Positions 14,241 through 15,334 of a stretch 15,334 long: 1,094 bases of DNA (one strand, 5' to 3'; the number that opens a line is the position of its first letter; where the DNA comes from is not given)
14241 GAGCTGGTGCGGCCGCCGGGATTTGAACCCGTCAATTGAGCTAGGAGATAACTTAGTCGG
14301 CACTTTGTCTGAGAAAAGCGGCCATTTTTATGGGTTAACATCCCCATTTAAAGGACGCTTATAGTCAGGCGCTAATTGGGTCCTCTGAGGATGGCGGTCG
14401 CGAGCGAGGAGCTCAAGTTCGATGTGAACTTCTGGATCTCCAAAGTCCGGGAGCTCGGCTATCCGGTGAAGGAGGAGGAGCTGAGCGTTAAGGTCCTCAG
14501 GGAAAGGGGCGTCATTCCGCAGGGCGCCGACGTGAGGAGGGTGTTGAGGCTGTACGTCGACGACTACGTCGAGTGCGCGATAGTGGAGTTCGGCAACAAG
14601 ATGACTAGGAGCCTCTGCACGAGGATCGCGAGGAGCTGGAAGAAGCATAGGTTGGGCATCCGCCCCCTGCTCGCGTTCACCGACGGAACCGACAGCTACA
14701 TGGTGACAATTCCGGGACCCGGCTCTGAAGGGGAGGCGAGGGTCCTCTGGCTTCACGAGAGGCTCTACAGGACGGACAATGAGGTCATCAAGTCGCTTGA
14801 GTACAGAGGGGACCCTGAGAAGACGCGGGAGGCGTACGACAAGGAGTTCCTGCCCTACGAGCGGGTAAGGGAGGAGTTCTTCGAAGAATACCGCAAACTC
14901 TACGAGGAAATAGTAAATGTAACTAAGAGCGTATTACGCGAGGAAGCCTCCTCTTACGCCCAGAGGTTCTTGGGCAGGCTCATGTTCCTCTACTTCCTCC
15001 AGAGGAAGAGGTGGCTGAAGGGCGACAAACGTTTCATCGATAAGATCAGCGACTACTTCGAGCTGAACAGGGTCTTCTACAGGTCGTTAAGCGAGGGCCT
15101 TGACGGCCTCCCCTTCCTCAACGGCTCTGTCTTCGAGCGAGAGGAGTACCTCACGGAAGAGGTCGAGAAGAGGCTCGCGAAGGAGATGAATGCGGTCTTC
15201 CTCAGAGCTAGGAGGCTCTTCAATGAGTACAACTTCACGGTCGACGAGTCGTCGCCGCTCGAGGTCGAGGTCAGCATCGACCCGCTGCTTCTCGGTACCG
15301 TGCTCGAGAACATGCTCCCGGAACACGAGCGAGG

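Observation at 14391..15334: Unlisted open-ended ORF: start of a type IIG / BREX-PglX-like DNA methyltransferase at the edge of a probable island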

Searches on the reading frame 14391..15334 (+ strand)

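Call 6: search_protein_families(library=pfam, proteins=[window:14391-15334:+], max_evalue=10)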
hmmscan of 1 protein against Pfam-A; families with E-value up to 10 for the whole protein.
window:14391-15334:+ (314 aa): 0 families

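Call 7: search_protein_families(library=padloc, proteins=[window:14391-15334:+], max_evalue=10)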
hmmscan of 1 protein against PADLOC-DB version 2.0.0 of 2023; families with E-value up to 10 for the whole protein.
window:14391-15334:+ (314 aa): 3 families
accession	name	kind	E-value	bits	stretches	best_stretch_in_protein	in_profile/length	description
PDLC03601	REase_MTase_IIG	-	1.5e-11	40.9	1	162-311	210-372/1110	Type IIG restriction enzyme-methyltransferase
PDLC03596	REase_MTase_IIG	-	7.5e-09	32.1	2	276-307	366-397/1148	Type IIG restriction enzyme-methyltransferase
PDLC03628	REase_MTase_IIG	-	0.00027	17.1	1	155-216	157-219/1100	Type IIG restriction enzyme-methyltransferase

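Call 8: find_homologous_proteins(query=window:14391-15334:+)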
Query window:14391-15334:+ (314 aa): 55 proteins with E <= 0.001 among 3267 candidates.
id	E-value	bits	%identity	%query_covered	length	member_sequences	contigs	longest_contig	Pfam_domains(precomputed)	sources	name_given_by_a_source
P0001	1.1e-203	693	100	100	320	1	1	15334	-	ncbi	ncbi:MAG: hypothetical protein ABDH63_07105, partial [Candidatus Caldarchaeales archaeon]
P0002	1.8e-114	400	74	78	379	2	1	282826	PF20473.5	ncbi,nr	ncbi:MAG: hypothetical protein RMJ06_05960, partial [Nitrososphaerota archaeon]|nr:hypothetical prot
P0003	1.3e-110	388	59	97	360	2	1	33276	-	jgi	-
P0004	7.1e-109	382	58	98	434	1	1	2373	PF20473.5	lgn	-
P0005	1.1e-108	381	58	100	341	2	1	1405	-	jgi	-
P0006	1.2e-105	371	55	98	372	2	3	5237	-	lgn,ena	-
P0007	2.4e-100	354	66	76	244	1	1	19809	-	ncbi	ncbi:MAG: hypothetical protein QW217_06490, partial [Candidatus Caldarchaeum sp.]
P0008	3.0e-100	354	56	97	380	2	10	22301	-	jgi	jgi:hypothetical protein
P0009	4.5e-100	353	53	97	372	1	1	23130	-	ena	-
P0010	4.6e-98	346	54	97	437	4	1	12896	PF20473.5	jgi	jgi:hypothetical protein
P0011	1.2e-97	345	54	97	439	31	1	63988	PF20473.5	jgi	jgi:hypothetical protein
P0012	1.4e-94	335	51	97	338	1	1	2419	-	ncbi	-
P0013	2.0e-92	328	49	99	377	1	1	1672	-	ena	-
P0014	1.5e-89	319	55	87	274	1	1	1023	-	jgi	-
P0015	3.6e-88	314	55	83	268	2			-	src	-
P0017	1.3e-87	312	46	97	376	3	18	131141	-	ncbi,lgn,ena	-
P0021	1.1e-77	280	70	56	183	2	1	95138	-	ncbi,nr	ncbi:MAG: hypothetical protein NZ953_03720, partial [Thaumarchaeota archaeon]|nr:hypothetical protei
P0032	1.3e-49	187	59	50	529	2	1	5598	PF02384.23,PF07669.18,PF20473.5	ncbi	ncbi:MAG: DNA methyltransferase, partial [Candidatus Caldarchaeum sp.]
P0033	2.0e-43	167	56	50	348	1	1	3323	PF20473.5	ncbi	ncbi:MAG: DNA methyltransferase, partial [Candidatus Caldarchaeum sp.]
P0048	2.2e-10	59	32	49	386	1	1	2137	PF25120.2,PF20465.5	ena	-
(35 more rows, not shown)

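Call 9: search_protein_families(library=ncbifam, proteins=[window:14391-15334:+], max_evalue=10)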
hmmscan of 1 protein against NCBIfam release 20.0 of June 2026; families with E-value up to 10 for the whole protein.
window:14391-15334:+ (314 aa): 0 families

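Call 10: search_solved_structures(query=window:14391-15334:+, max_evalue=10, show_alignments=3)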
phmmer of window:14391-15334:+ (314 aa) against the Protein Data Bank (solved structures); distinct sequences matched with E-value up to 10: 2.
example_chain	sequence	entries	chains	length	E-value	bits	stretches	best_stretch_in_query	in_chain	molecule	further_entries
3v5x_A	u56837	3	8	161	0.54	12.8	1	118-186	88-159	F-box/LRR-repeat protein 5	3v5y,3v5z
3u9j_A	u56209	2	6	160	0.99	12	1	118-185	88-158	F-box/LRR-repeat protein 5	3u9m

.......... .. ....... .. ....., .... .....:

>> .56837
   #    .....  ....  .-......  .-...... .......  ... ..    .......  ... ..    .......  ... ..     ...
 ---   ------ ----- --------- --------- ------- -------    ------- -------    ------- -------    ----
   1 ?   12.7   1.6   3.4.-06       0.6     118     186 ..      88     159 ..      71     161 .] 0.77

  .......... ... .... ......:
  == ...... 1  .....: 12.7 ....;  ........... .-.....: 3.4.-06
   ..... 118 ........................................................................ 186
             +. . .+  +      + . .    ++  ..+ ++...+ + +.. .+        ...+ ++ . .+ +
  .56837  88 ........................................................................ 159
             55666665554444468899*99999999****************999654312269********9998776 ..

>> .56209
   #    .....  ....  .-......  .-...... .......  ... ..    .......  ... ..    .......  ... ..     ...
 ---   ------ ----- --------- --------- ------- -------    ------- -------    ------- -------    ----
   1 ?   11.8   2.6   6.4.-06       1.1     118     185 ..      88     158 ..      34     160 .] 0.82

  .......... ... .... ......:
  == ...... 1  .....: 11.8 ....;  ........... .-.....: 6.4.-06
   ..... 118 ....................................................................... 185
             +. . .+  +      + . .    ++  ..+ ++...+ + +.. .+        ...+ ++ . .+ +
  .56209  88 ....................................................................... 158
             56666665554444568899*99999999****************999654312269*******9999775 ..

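Call 13: find_encoding_contigs(protein=P0017, flank=10000, max_places=4)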
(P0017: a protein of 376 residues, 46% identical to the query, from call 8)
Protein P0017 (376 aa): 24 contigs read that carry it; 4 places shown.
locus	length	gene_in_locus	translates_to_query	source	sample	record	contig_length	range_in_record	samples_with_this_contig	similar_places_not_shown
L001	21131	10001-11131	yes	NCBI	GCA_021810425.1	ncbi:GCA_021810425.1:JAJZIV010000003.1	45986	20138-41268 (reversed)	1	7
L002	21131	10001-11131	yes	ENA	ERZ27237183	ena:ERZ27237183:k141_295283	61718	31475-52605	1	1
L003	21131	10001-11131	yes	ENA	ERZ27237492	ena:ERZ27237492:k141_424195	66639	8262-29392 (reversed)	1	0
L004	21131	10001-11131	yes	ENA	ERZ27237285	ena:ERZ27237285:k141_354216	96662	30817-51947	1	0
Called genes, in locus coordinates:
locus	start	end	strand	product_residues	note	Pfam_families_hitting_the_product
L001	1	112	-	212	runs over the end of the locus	PF01269:Fibrillarin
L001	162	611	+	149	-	PF26602:HVO_2718_N (weak), PF01381:HTH_3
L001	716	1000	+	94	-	-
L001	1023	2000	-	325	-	PF02737:3HCDH_N, PF00725:3HCDH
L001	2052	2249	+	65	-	-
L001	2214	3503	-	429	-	PF01336:tRNA_anti-codon, PF01409:tRNA-synt_2d (faint), PF00152:tRNA-synt_2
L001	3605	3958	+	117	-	PF01957:NfeD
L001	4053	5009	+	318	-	PF00480:ROK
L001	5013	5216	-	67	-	-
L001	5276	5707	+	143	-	-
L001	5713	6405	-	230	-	-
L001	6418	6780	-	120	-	PF23025:YbjQ_2 (weak), PF01906:YbjQ_1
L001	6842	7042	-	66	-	-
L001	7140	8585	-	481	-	PF00324:AA_permease, PF13520:AA_permease_2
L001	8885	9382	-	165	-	PF00582:Usp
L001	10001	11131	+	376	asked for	-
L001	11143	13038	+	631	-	PF02384:N6_Mtase (faint), PF20473:MmeI_Mtase (weak), PF07669:Eco57I, PF22837:M_Eco57I_C (faint)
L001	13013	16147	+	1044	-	PF13091:PLDc_2 (weak), PF00270:DEAD (faint), PF04851:ResIII (weak), PF00176:SNF2-rel_dom, PF00271:Helicase_C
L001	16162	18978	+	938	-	-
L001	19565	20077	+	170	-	-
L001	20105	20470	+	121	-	-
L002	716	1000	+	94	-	-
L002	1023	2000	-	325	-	PF02737:3HCDH_N, PF00725:3HCDH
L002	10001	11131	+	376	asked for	-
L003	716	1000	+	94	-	-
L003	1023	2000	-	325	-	PF02737:3HCDH_N, PF00725:3HCDH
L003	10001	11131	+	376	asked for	-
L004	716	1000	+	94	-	-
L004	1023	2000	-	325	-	PF02737:3HCDH_N, PF00725:3HCDH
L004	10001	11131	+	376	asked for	-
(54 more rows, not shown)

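Call 14: find_encoding_contigs(protein=P0002, flank=10000, max_places=3)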
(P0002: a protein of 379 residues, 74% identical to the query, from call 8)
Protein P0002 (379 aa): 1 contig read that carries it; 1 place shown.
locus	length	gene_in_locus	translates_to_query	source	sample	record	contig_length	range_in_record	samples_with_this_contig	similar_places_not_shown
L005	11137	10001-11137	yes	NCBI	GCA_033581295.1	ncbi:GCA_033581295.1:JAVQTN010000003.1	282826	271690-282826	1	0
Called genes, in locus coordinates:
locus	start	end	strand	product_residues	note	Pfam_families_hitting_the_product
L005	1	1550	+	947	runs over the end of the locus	PF00270:DEAD, PF04851:ResIII (weak), PF00271:Helicase_C, PF19306:WHD_Lhr, PF08494:DEAD_assoc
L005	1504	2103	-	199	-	-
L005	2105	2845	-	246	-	-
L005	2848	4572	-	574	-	PF02463:SMC_N, PF13175:AAA_15, PF13476:AAA_23, PF13304:AAA_21 (faint)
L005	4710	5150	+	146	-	-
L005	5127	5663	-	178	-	PF07998:Peptidase_M54, PF00413:Peptidase_M10 (weak)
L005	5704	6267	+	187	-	PF13238:AAA_18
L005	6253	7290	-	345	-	PF00180:Iso_dh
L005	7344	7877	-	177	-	PF17146:PIN_6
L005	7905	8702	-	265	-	PF01513:NAD_kinase, PF20143:NAD_kinase_C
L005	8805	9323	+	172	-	PF02566:OsmC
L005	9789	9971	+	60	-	-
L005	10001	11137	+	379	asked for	PF20473:MmeI_Mtase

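Call 15: find_encoding_contigs(protein=P0011, flank=10000, max_places=3)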
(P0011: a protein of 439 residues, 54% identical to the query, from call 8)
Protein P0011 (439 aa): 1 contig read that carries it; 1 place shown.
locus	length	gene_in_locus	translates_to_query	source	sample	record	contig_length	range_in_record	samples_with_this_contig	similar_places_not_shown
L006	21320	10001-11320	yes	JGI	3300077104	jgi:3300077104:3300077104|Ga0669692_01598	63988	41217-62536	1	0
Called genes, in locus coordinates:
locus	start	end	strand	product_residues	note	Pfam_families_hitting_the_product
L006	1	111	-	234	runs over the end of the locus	PF09335:VTT_dom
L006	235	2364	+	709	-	-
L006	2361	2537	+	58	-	PF15919:HicB_lk_antitox, PF21748:UPF0150 (weak)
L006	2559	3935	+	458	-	PF13660:DUF4147, PF05161:MOFRL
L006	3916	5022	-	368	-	PF01916:DS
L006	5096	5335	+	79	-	-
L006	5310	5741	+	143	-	PF13610:DDE_Tnp_IS240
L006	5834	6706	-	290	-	-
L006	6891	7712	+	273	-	-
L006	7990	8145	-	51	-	-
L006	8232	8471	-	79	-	PF00392:GntR (weak), PF13412:HTH_24 (weak)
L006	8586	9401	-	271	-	-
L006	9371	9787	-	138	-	PF04434:SWIM (weak), PF00270:DEAD (weak)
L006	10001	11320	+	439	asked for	PF20473:MmeI_Mtase (weak)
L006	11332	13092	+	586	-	PF07669:Eco57I, PF22837:M_Eco57I_C (faint)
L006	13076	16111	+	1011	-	PF13091:PLDc_2, PF00270:DEAD (faint), PF04851:ResIII (weak), PF00176:SNF2-rel_dom (weak), PF00271:Helicase_C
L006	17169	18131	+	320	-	PF00005:ABC_tran, PF08352:oligo_HPY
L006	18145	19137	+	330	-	PF00005:ABC_tran, PF13304:AAA_21 (faint), PF08352:oligo_HPY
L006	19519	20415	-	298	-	PF12911:OppC_N, PF00528:BPD_transp_1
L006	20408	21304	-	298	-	PF19300:BPD_transp_1_N (weak), PF00528:BPD_transp_1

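Call 16: find_encoding_contigs(protein=P0008, flank=10000, max_places=3)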
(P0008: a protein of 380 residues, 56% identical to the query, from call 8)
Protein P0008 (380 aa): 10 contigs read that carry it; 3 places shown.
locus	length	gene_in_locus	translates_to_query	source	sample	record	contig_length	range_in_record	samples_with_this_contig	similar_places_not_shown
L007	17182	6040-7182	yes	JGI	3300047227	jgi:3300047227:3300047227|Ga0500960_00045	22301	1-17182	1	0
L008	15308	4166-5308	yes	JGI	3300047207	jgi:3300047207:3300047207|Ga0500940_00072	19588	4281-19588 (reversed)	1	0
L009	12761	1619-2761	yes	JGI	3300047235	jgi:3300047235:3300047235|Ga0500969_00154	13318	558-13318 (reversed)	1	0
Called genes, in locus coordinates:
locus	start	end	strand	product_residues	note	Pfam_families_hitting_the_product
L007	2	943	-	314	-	?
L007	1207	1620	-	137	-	-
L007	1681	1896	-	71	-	-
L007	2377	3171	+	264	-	-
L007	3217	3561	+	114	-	-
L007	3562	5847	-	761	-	PF04434:SWIM (weak), PF00270:DEAD, PF04851:ResIII, PF21210:RNA_helicase_helical, PF00271:Helicase_C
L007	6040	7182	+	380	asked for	-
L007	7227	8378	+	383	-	PF02384:N6_Mtase (faint), PF07669:Eco57I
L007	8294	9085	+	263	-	PF22837:M_Eco57I_C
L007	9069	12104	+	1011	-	PF13091:PLDc_2, PF00270:DEAD (faint), PF04851:ResIII (weak), PF00176:SNF2-rel_dom (weak), PF00271:Helicase_C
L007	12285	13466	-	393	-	PF13091:PLDc_2 (weak)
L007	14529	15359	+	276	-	-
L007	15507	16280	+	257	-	-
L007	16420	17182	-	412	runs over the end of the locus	-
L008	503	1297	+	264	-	-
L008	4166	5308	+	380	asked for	-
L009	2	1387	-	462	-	?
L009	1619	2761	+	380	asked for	-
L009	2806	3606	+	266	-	PF07669:Eco57I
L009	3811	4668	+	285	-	PF22837:M_Eco57I_C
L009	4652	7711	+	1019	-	PF13091:PLDc_2, PF00270:DEAD (faint), PF04851:ResIII (faint), PF00176:SNF2-rel_dom, PF00271:Helicase_C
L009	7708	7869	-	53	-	-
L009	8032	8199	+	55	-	-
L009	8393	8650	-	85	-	-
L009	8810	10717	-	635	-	-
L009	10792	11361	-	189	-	-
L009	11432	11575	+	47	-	-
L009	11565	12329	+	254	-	PF04471:Mrr_cat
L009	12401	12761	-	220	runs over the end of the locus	-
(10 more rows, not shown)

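Call 20: search_protein_families(library=padloc, proteins=[L001:10001-11131:+, L001:11143-13038:+, L001:13013-16147:+, L001:16162-18978:+, L001:19565-20077:+, L001:20105-20470:+], max_evalue=0.01)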
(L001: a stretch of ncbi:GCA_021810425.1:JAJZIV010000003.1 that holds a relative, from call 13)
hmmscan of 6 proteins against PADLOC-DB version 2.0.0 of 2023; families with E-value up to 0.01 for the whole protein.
L001:10001-11131:+ (376 aa): 9 families
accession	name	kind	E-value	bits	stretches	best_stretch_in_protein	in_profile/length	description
PDLC03601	REase_MTase_IIG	-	5.3e-21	72.2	1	158-337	210-408/1110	Type IIG restriction enzyme-methyltransferase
PDLC03596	REase_MTase_IIG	-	6e-17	59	2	122-209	164-263/1148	Type IIG restriction enzyme-methyltransferase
PDLC03628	REase_MTase_IIG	-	3.7e-10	36.5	1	149-364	155-386/1100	Type IIG restriction enzyme-methyltransferase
PDLC03627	REase_MTase_IIG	-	0.00032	16.5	1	292-333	327-368/1136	Type IIG restriction enzyme-methyltransferase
PDLC03623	REase_MTase_IIG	-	0.00082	15.3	1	140-335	137-323/1022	Type IIG restriction enzyme-methyltransferase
PDLC04134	mad2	-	0.0011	15.9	1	138-331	118-287/492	mads_2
PDLC03021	MTase_I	-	0.0012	15.7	1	235-329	81-178/491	Type I methyltransferase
PDLC03025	MTase_I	-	0.0038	14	1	237-330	79-177/569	Type I methyltransferase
PDLC03815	RTasDUF1848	-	0.0071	14.2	0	204-307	39-113/242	DRT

L001:11143-13038:+ (631 aa): 49 families (the best 25 are shown)
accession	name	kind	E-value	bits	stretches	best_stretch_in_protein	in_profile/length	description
PDLC03596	REase_MTase_IIG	-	5.2e-30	102.2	1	2-342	546-902/1148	Type IIG restriction enzyme-methyltransferase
PDLC03601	REase_MTase_IIG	-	3.4e-26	89.4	2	1-86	464-552/1110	Type IIG restriction enzyme-methyltransferase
PDLC03612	REase_MTase_IIG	-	1.5e-23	80.9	2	159-340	807-997/1247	Type IIG restriction enzyme-methyltransferase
PDLC03313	MTase_II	-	4.1e-18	63.2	1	157-239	143-222/563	Type II methyltransferase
PDLC03267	MTase_II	-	6.1e-18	63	2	131-345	85-307/539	Type II methyltransferase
PDLC03604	REase_MTase_IIG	-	6.3e-16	55.6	1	36-350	440-738/1011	Type IIG restriction enzyme-methyltransferase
PDLC03606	REase_MTase_IIG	-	1.1e-13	48.3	2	159-241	457-546/935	Type IIG restriction enzyme-methyltransferase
PDLC02521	PglX|PglXI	-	1.3e-13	47.9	1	1-257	312-577/1174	PglX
PDLC03226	MTase_II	-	1.9e-13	47.9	1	147-241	117-207/579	Type II methyltransferase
PDLC02523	PglX|PglXI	-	1.9e-13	47.1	2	1-66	335-405/1428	PglX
PDLC03335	MTase_II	-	3.4e-13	47.1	2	145-240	181-275/607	Type II methyltransferase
PDLC03609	REase_MTase_IIG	-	4.7e-13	45.8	2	154-240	553-635/1066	Type IIG restriction enzyme-methyltransferase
PDLC03600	REase_MTase_IIG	-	1.5e-11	41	1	154-252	492-587/1205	Type IIG restriction enzyme-methyltransferase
PDLC02643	DrmMI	-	1.5e-11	40.9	2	158-223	868-935/1347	DrmMI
PDLC02525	PglX|PglXI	-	7.8e-11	39.3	1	1-235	288-527/607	PglX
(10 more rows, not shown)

L001:13013-16147:+ (1044 aa): 41 families (the best 25 are shown)
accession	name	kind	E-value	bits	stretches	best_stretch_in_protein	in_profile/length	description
PDLC01075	C3a139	-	5.7e-48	162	1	6-796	3-766/948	HKD+Snf2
PDLC02623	DrmD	-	1.1e-32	110.8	2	631-805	509-669/1040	DrmD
PDLC02619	DrmD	-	1.4e-26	90.9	3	695-768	478-550/872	DrmD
PDLC02621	DrmD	-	6.6e-26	88.8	1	518-801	395-672/1040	DrmD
PDLC02500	BrxHI|BrxHII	-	1.6e-23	81.2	1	585-763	421-585/933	BrxHI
PDLC02843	DpdE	-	1.3e-22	77.6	2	241-390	159-311/1091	DpdE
PDLC00659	HmaA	-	1.7e-21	73.9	1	643-835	504-689/1176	SNF2 helicase / DEAD-box helicase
PDLC02193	PLD_Helicase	-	2.7e-20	70.2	1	647-796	688-841/905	-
PDLC00633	ZorD1|ZorD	-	6e-18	62.3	3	633-760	731-851/908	"SWI2/SNF2 helicase, Mrr-like nuclease"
PDLC02572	DrmA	-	1.4e-15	54.4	1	640-797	509-665/1043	DrmA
PDLC02840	DpdE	-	7.2e-15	52.3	2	264-390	181-316/1091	DpdE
PDLC02620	DrmD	-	5.5e-13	45.8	1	699-797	526-623/1060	DrmD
PDLC04556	PDC-M27C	-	5.8e-13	46.1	1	336-398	194-262/892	-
PDLC02853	DpdE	-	6.7e-13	45.5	1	627-790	464-637/985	DpdE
PDLC02504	BrxHI|BrxHII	-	1.3e-11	41.2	1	645-763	479-593/971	BrxHII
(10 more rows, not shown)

L001:16162-18978:+ (938 aa): 0 families

L001:19565-20077:+ (170 aa): 4 families
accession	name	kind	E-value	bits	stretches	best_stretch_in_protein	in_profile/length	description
PDLC04368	PDC-M05A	-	0.00077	17.4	1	22-76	13-67/201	-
PDLC04369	PDC-M05A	-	0.0015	16.2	1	15-95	6-84/201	-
PDLC01438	Csa3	-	0.0022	16.1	1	19-124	145-238/305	"CAS-I,CAS-II,CAS-III,CAS-IV,CAS-V,CAS-VI; associated_signaling"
PDLC01879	CARF3--CARF_TM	-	0.0054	14.4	1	25-87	159-214/222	-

L001:20105-20470:+ (121 aa): 0 families

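Call 21: search_protein_families(library=pfam, proteins=[L001:10001-11131:+, L001:11143-13038:+, L001:13013-16147:+, L001:16162-18978:+, L001:19565-20077:+, L001:20105-20470:+], max_evalue=0.01)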
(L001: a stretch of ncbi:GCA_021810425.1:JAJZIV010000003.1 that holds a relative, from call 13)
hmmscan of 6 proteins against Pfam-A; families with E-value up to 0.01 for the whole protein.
L001:10001-11131:+ (376 aa): 0 families

L001:11143-13038:+ (631 aa): 3 families
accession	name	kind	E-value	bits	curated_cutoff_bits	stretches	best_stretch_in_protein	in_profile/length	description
PF07669.17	Eco57I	-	6.5e-30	104.9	25.3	1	44-238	1-155/171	Eco57I restriction-modification methylase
PF02384.22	N6_Mtase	-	5e-07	29.8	20.4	0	1-71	51-105/311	N-6 DNA Methylase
PF20473.4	MmeI_Mtase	-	6.4e-07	29.2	27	1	1-209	24-186/259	MmeI, DNA-methyltransferase domain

L001:13013-16147:+ (1044 aa): 8 families
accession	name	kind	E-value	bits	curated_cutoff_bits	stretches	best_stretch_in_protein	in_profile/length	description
PF00176.29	SNF2-rel_dom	-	1.8e-16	60.5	24.9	2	320-433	112-219/290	SNF2-related domain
PF00271.37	Helicase_C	-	8.9e-16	58.6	23.5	1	646-751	11-110/110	Helicase conserved C-terminal domain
PF04851.21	ResIII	-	2.2e-09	37.9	22.5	1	260-377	24-163/164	Type III restriction enzyme, res subunit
PF13091.12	PLDc_2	-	2.6e-08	34.2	27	1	112-188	63-132/132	PLD-like domain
PF00270.35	DEAD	-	1e-06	29.1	26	1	316-380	99-163/167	DEAD/DEAH box helicase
PF09848.15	SLFN-g3_helicase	-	0.00075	19.3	24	1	264-364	6-113/354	Schlafen group 3, DNA/RNA helicase domain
PF07652.20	Flavi_DEAD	-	0.0044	17.4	21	0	334-376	94-136/148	Flavivirus DEAD domain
PF13401.12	AAA_22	-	0.0083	16.9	27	0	268-372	14-121/130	AAA domain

L001:16162-18978:+ (938 aa): 0 families

L001:19565-20077:+ (170 aa): 0 families

L001:20105-20470:+ (121 aa): 0 families
